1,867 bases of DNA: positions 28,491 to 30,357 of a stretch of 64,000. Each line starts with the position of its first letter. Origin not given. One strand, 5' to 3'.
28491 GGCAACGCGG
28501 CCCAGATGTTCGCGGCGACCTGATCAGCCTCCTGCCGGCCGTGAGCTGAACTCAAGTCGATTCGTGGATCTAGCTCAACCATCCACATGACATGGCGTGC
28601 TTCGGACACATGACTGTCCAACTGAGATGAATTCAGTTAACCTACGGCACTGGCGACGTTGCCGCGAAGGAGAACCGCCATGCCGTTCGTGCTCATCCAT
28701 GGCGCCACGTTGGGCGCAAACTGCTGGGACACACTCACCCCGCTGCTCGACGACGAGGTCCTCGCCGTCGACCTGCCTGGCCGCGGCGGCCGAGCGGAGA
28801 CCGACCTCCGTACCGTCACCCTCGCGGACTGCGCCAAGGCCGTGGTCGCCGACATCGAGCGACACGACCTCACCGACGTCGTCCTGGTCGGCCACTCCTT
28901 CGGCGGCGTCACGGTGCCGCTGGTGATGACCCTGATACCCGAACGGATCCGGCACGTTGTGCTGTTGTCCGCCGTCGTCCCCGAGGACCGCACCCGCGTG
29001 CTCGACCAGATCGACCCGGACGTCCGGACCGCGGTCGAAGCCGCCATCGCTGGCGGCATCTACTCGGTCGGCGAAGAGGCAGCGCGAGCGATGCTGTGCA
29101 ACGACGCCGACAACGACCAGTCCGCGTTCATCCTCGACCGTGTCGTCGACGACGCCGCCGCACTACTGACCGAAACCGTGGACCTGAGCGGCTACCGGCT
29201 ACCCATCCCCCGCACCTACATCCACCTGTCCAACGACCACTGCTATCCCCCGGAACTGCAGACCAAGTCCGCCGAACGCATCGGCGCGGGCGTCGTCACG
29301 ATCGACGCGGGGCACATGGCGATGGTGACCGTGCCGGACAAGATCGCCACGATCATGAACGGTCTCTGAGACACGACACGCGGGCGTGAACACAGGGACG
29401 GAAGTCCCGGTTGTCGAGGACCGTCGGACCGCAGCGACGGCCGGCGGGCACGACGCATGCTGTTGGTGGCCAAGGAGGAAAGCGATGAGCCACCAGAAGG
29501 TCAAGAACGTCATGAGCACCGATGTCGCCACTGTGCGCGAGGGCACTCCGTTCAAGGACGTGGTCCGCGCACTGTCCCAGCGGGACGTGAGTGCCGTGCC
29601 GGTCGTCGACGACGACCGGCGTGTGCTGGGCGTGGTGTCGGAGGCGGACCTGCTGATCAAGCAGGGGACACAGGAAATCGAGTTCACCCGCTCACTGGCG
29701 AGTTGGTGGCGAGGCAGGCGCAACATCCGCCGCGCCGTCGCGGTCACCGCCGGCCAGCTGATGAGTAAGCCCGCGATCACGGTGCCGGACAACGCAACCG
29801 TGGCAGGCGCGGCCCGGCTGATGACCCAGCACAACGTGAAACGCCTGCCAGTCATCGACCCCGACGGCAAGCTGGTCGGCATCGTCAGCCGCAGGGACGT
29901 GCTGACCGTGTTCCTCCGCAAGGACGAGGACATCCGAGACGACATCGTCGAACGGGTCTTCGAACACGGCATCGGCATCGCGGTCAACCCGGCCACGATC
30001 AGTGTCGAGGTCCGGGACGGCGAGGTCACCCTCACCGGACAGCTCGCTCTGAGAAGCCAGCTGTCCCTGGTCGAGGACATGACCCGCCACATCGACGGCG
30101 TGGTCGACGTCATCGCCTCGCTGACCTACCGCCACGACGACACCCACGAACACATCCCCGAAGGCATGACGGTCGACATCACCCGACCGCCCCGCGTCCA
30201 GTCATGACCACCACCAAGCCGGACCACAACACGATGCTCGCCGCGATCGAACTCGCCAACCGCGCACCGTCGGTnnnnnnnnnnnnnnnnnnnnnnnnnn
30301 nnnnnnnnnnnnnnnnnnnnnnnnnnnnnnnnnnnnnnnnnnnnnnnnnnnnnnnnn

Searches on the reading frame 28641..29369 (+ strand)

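Call 71: search_protein_families(library=pfam, proteins=[window:28641-29369:+], max_evalue=0.00001)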
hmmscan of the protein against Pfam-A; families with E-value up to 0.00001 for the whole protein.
window:28641-29369:+ (242 aa): 4 families
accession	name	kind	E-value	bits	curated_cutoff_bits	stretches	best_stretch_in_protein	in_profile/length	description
PF12697.13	Abhydrolase_6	-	1.1e-24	88.7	26.3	1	16-236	1-215/217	Alpha/beta hydrolase family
PF00561.26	Abhydrolase_1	-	3.6e-15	56.7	25.8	1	15-117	2-112/245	alpha/beta hydrolase fold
PF06821.19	Ser_hydrolase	-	4.9e-06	27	22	0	55-225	33-153/172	Serine hydrolase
PF12146.15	Hydrolase_4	-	5.5e-06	26.3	27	0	25-114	16-112/239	Serine aminopeptidase, S33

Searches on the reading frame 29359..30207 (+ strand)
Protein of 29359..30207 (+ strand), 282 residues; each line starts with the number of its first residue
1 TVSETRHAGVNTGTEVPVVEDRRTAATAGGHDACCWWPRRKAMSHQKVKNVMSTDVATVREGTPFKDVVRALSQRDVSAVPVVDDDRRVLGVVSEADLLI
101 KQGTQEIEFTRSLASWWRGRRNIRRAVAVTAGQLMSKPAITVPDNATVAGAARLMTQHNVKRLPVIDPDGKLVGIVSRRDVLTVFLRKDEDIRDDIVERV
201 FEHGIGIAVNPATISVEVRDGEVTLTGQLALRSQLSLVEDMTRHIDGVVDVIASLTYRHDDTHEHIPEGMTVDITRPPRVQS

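Call 71: search_protein_families(library=pfam, proteins=[window:29359-30207:+], max_evalue=0.00001)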
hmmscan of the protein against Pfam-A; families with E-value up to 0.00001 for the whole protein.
window:29359-30207:+ (282 aa): 2 families
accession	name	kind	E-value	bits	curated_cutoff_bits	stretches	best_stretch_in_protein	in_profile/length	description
PF00571.33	CBS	-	7.2e-33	113.1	24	2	132-185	2-55/57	CBS domain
PF04972.22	BON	-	1.7e-09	38.2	27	1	189-258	2-68/69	BON domain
